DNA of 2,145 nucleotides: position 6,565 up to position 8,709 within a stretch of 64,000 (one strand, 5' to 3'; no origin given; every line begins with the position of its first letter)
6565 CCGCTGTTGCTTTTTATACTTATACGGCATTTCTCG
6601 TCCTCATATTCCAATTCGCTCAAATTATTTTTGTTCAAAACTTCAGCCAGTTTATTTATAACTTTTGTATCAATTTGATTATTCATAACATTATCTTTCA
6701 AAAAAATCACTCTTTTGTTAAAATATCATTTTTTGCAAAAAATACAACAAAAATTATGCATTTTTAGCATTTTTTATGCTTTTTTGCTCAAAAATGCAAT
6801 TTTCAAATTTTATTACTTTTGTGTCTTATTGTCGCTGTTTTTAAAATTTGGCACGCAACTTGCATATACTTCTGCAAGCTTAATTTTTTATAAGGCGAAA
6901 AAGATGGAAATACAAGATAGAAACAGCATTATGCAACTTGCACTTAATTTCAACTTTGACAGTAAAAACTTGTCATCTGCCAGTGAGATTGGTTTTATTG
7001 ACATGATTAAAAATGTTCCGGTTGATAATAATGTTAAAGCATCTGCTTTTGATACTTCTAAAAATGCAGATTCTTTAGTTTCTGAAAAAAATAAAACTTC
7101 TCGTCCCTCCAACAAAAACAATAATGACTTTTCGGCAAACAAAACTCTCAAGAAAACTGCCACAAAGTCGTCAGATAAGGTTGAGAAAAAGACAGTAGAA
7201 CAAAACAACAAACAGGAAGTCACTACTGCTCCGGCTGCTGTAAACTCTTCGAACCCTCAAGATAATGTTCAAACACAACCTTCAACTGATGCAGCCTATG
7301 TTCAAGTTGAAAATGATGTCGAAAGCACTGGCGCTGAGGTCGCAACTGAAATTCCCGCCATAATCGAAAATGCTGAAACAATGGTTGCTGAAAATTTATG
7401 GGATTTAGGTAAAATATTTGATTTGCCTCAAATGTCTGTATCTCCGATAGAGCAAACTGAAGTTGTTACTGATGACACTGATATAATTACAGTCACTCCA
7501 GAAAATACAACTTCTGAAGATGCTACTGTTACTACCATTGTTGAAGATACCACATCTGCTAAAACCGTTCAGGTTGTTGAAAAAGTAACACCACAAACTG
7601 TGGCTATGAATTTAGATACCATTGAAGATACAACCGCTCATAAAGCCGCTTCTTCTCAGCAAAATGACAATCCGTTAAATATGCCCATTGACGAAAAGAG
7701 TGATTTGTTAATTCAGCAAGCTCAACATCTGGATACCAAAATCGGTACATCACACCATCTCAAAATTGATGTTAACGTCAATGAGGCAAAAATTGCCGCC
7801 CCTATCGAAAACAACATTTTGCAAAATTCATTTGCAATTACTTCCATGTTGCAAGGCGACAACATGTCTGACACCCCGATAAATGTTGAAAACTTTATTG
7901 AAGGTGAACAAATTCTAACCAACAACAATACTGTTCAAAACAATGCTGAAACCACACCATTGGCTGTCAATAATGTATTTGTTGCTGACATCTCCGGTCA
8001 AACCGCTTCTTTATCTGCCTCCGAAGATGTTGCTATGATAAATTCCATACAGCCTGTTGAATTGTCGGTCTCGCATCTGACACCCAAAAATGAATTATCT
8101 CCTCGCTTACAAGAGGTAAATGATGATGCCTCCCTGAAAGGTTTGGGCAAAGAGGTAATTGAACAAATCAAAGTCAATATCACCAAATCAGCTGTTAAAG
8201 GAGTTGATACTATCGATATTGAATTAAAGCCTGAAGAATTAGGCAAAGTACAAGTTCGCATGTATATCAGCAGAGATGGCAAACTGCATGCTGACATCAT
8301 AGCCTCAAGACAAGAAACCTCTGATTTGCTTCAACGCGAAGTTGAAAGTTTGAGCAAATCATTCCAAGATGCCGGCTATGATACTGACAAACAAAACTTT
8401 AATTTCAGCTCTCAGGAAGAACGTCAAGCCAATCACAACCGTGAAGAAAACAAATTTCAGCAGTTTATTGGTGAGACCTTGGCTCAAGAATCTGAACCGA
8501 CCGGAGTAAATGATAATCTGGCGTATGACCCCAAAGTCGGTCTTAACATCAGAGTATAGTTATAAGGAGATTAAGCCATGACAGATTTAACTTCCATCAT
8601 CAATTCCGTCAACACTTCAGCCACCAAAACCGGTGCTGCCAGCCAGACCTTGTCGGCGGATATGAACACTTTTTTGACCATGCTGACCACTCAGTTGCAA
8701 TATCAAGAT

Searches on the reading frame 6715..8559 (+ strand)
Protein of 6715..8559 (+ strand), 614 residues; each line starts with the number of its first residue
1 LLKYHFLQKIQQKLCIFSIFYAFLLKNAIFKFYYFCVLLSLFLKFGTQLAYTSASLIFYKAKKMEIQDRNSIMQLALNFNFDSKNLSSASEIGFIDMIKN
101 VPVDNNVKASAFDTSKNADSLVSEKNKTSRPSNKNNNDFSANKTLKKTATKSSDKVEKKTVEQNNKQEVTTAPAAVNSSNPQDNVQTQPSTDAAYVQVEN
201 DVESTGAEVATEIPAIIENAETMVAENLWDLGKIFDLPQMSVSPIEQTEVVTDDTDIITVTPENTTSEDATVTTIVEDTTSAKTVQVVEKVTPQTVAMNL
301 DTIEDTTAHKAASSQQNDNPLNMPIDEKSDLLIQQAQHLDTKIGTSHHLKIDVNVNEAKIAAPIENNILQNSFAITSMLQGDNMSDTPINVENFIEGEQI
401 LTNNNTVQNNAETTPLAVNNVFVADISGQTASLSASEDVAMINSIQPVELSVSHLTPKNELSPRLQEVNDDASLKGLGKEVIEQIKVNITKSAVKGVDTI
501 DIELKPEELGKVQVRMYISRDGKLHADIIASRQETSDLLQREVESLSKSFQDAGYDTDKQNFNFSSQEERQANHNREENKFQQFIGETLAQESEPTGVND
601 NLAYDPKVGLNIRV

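Call 95: search_protein_families(library=pfam, proteins=[window:6715-8559:+], max_evalue=1e-8)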
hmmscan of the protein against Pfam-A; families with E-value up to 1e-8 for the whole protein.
window:6715-8559:+ (614 aa): 1 family
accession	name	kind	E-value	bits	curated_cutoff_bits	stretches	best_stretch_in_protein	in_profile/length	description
PF02120.21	Flg_hook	-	1.8e-15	56.9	29.8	1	489-571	4-83/85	Flagellar hook-length control protein FliK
